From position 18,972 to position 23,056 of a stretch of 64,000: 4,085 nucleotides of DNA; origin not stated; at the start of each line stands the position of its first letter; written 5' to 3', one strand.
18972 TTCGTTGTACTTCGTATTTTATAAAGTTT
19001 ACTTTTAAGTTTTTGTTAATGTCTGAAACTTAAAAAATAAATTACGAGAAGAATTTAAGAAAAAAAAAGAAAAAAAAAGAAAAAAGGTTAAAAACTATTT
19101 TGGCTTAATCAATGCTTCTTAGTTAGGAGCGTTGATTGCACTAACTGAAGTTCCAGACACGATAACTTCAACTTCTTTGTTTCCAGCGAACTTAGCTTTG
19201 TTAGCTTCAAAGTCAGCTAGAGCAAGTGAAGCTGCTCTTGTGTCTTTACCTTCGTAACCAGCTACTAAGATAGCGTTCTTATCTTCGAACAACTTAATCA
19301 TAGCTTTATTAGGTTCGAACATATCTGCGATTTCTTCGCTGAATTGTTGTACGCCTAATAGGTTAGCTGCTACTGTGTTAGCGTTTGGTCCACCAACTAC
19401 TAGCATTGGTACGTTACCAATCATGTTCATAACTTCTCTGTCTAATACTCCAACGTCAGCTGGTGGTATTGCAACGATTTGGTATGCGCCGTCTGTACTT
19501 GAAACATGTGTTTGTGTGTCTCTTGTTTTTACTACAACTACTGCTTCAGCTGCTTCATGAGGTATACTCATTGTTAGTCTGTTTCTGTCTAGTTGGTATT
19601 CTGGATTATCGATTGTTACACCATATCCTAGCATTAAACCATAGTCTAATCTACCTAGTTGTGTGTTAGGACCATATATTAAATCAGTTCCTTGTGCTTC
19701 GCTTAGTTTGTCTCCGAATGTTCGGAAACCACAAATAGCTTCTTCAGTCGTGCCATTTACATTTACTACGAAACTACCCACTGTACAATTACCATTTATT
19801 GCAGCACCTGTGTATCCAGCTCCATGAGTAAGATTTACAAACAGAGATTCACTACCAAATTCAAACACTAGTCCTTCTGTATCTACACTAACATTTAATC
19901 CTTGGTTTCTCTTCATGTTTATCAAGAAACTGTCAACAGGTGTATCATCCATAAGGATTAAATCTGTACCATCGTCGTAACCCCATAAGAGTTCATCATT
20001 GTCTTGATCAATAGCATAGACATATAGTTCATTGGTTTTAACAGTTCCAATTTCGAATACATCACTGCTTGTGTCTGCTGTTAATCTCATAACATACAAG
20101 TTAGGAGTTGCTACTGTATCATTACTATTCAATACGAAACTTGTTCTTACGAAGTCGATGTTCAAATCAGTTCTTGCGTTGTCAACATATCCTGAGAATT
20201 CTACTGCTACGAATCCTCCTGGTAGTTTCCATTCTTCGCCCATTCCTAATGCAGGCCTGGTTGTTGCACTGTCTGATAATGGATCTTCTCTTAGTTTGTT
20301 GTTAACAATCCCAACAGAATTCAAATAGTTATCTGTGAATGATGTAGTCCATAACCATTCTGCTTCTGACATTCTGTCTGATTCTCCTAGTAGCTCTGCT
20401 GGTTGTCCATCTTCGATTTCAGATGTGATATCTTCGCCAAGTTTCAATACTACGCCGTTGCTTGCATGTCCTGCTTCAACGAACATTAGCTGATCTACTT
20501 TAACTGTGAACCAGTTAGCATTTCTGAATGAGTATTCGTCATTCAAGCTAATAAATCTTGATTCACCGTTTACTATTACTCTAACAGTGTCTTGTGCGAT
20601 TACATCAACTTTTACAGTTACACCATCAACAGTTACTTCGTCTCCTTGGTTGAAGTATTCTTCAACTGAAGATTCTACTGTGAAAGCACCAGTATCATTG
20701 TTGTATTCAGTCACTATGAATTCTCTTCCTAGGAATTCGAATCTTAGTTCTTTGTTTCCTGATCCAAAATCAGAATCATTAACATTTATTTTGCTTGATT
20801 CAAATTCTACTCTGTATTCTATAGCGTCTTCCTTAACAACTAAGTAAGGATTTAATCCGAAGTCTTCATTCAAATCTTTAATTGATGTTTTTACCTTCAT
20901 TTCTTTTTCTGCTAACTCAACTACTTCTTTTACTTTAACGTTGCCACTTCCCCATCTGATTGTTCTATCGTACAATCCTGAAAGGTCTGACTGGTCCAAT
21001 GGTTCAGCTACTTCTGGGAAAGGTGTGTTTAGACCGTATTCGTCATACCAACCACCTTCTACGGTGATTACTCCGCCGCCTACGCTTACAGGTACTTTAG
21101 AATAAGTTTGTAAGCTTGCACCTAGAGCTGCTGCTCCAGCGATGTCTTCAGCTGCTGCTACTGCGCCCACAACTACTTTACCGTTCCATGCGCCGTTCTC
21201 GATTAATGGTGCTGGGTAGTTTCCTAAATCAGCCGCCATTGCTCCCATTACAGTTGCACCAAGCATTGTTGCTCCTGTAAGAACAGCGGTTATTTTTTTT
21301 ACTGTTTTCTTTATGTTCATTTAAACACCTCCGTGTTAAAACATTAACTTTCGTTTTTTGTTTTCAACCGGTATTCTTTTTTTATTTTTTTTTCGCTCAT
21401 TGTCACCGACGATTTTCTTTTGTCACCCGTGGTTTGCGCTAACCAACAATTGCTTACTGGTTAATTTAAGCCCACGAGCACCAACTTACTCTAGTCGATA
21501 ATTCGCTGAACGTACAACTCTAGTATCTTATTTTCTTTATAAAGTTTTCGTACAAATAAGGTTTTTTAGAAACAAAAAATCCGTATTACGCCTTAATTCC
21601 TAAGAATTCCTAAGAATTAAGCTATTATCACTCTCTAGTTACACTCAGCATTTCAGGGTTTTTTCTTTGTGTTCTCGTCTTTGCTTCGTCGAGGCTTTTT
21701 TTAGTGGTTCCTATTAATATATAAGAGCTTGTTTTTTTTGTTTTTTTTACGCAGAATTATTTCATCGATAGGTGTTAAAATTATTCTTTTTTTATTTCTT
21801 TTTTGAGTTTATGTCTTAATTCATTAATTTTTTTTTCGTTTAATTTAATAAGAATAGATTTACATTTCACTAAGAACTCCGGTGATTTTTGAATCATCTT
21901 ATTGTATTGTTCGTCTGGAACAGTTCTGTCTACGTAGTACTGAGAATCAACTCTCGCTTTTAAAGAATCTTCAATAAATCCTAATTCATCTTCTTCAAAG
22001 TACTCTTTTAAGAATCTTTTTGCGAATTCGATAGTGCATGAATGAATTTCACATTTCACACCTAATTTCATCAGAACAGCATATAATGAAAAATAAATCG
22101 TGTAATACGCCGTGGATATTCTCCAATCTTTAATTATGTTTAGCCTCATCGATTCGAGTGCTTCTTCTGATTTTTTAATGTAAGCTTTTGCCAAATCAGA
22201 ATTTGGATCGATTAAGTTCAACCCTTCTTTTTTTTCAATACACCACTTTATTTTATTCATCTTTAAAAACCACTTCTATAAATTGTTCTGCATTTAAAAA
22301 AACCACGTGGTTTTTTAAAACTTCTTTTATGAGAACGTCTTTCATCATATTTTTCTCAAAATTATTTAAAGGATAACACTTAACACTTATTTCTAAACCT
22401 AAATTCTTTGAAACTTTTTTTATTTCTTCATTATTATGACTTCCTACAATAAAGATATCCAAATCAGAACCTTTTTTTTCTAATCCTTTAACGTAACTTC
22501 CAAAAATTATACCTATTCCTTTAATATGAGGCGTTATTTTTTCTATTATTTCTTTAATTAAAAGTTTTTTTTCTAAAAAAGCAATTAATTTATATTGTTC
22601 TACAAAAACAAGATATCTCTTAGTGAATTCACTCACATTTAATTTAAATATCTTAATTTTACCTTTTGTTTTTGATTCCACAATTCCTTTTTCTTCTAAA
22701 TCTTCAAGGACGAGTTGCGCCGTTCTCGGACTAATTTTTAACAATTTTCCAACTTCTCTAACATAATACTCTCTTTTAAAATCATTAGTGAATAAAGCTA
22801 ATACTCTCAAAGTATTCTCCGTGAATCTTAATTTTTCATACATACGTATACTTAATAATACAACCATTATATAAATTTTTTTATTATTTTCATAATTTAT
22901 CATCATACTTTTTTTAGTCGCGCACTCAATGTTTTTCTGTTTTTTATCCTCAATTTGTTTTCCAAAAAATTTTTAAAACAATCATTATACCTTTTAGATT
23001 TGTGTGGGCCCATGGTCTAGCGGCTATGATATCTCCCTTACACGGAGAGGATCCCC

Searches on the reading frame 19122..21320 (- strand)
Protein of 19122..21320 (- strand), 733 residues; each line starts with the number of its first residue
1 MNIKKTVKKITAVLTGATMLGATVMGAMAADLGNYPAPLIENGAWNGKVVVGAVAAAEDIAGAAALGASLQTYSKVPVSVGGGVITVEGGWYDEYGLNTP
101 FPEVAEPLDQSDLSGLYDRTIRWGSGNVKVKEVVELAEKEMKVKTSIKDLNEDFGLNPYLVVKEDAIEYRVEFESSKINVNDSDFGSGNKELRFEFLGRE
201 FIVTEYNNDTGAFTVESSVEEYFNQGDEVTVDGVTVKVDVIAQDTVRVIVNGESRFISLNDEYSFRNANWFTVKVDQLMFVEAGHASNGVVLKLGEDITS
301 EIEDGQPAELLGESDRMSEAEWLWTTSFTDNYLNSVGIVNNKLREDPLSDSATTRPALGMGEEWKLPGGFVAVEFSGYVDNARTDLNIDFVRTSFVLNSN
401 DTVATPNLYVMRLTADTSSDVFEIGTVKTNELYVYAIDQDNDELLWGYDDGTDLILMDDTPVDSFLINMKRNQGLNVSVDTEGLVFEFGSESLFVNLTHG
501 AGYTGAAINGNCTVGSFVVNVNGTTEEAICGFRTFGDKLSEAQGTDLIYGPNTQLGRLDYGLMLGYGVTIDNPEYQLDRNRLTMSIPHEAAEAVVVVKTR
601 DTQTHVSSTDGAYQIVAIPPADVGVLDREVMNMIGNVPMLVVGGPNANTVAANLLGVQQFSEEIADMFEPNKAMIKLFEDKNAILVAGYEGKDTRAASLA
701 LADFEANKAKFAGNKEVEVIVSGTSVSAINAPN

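Call 11: search_protein_families(library=pfam, proteins=[window:19122-21320:-])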
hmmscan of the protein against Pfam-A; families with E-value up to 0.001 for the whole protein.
window:19122-21320:- (733 aa): 1 family
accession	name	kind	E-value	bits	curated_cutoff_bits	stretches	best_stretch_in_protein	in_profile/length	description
PF05124.17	S_layer_C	-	1.4e-10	41.6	23.9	1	582-703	55-175/177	S-layer like family, outer domain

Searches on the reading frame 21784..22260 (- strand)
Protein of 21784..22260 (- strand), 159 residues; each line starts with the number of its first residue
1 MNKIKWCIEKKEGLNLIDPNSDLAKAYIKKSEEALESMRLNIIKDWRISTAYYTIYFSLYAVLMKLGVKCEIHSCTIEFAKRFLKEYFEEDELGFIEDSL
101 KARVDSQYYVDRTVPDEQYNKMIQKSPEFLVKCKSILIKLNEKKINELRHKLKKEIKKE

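Call 11: search_protein_families(library=pfam, proteins=[window:21784-22260:-])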
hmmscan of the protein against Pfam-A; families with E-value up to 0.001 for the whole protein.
window:21784-22260:- (159 aa): 1 family
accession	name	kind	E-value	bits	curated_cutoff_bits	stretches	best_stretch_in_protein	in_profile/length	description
PF05168.19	HEPN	-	7.6e-05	23.3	22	1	25-133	2-114/117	HEPN domain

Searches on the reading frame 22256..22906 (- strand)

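Call 11: search_protein_families(library=pfam, proteins=[window:22256-22906:-])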
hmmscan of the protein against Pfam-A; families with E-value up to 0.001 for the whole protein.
window:22256-22906:- (217 aa): 3 families
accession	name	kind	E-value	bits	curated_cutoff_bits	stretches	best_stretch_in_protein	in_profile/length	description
PF01909.29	NTP_transf_2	-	1.2e-08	35.6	21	1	133-192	18-86/93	Nucleotidyltransferase domain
PF18765.7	Polbeta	-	6.9e-07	29.8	26.9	1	119-201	5-85/93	Polymerase beta, Nucleotidyltransferase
PF22600.2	MTPAP-like_central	-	1.9e-05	25.2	27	1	117-164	29-73/139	Poly(A) RNA polymerase, mitochondrial-like, central palm domain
